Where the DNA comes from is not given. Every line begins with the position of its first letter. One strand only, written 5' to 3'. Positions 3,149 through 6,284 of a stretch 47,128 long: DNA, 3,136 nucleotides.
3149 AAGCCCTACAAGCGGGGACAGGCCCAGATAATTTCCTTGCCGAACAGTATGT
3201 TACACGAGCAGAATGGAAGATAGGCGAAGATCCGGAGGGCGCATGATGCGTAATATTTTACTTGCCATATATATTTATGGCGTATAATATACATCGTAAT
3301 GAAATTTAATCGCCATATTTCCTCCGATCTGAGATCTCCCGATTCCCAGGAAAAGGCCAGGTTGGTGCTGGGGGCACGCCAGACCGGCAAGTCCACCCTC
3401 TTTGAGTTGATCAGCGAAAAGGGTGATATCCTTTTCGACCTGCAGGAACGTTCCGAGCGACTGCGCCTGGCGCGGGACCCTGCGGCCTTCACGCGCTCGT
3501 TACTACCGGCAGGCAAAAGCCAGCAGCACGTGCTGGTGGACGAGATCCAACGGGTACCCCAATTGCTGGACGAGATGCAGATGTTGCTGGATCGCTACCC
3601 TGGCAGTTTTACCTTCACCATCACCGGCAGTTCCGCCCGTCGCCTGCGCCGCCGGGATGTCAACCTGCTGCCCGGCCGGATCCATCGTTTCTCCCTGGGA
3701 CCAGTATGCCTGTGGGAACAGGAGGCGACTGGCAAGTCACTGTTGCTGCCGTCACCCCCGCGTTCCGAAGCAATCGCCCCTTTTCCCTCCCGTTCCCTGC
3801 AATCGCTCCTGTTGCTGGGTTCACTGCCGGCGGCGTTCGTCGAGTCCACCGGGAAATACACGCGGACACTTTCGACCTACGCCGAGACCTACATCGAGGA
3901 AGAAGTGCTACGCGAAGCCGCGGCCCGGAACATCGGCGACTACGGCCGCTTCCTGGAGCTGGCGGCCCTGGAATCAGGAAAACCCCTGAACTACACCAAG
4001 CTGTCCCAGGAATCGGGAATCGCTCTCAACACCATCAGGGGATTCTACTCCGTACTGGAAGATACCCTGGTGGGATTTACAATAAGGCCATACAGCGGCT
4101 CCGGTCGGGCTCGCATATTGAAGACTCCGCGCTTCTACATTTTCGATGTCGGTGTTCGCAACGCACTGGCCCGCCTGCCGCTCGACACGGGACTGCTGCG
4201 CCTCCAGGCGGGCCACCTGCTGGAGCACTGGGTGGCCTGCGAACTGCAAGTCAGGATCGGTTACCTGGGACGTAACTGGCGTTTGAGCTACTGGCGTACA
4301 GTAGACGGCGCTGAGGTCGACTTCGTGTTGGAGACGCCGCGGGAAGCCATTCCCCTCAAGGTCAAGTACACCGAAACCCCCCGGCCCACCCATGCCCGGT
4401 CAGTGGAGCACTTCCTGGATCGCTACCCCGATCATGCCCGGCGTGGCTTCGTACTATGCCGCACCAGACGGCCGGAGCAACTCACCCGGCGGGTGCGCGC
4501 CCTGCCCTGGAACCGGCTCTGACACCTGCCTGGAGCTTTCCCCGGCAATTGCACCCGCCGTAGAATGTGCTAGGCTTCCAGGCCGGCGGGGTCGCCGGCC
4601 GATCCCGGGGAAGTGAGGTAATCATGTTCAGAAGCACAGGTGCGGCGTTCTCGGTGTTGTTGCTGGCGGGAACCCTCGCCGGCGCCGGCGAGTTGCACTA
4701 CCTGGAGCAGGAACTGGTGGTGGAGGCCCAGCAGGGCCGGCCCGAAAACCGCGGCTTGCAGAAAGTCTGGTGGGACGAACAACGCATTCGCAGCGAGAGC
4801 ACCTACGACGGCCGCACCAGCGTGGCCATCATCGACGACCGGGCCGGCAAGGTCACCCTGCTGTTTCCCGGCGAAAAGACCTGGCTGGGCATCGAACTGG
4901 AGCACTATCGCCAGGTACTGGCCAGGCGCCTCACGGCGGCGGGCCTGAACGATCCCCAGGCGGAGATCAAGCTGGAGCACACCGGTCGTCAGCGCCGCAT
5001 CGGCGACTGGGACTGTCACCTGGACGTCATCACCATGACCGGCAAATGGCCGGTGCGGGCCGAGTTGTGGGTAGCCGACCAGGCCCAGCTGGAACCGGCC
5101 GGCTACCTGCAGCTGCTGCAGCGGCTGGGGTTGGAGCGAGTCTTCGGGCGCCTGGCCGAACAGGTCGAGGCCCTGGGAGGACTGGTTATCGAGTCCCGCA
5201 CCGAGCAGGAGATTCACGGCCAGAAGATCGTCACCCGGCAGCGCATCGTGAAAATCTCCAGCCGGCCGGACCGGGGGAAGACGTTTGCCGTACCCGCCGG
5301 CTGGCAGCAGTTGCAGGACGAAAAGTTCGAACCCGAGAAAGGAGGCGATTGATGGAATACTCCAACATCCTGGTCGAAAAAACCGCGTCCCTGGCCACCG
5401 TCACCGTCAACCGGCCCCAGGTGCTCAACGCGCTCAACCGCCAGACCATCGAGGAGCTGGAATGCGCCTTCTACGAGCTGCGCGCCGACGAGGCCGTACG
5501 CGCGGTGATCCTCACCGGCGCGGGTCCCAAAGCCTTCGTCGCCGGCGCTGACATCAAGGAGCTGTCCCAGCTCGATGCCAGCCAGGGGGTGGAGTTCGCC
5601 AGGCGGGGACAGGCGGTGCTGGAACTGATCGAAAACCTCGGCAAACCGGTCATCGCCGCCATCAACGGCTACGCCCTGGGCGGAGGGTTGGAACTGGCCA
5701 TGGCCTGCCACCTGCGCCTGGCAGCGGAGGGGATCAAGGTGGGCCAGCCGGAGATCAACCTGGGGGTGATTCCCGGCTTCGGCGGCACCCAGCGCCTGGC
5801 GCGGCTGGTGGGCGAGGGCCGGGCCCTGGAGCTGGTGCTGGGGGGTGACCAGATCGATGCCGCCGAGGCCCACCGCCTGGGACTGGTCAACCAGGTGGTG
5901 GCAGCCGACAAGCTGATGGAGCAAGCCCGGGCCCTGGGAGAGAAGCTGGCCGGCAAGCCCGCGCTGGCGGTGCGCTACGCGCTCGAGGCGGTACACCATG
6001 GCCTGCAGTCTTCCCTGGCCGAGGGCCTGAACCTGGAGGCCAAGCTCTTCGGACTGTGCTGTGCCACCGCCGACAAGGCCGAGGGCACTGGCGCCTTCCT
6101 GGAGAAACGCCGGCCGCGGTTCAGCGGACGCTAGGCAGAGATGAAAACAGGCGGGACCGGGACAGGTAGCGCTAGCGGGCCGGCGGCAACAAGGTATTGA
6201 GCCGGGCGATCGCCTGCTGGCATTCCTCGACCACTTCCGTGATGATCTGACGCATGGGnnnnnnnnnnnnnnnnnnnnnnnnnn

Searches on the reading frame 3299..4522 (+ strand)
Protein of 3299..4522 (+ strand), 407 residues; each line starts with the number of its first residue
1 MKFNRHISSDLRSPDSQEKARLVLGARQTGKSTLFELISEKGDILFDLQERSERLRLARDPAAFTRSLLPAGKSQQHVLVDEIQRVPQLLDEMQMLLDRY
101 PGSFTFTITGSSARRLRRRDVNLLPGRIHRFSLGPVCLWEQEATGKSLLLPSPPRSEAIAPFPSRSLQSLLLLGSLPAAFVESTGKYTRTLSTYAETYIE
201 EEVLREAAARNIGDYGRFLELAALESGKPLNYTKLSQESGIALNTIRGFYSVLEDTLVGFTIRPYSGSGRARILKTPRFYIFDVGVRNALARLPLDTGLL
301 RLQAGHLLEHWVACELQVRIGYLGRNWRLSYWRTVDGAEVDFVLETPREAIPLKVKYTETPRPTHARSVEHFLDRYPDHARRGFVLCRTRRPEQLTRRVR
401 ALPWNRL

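Call 86: search_protein_families(library=pfam, proteins=[window:3299-4522:+], max_evalue=0.00001)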
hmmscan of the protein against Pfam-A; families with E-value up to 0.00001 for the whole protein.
window:3299-4522:+ (407 aa): 2 families
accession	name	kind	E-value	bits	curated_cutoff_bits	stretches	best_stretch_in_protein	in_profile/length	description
PF13635.12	DUF4143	-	8e-30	104.1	28.1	1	201-357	2-159/160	Domain of unknown function (DUF4143)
PF13173.12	AAA_14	-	3.3e-17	63.1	27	1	18-140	2-127/129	AAA domain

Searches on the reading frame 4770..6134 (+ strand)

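Call 86: search_protein_families(library=pfam, proteins=[window:4770-6134:+], max_evalue=0.00001)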
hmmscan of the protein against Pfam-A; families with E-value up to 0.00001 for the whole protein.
window:4770-6134:+ (454 aa): 2 families
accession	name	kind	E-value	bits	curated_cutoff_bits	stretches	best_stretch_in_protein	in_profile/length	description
PF00378.25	ECH_1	-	1.2e-70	238.2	27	1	204-453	2-250/251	Enoyl-CoA hydratase/isomerase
PF16113.10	ECH_2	-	2.4e-41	142.8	27.2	1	209-391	2-186/335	Enoyl-CoA hydratase/isomerase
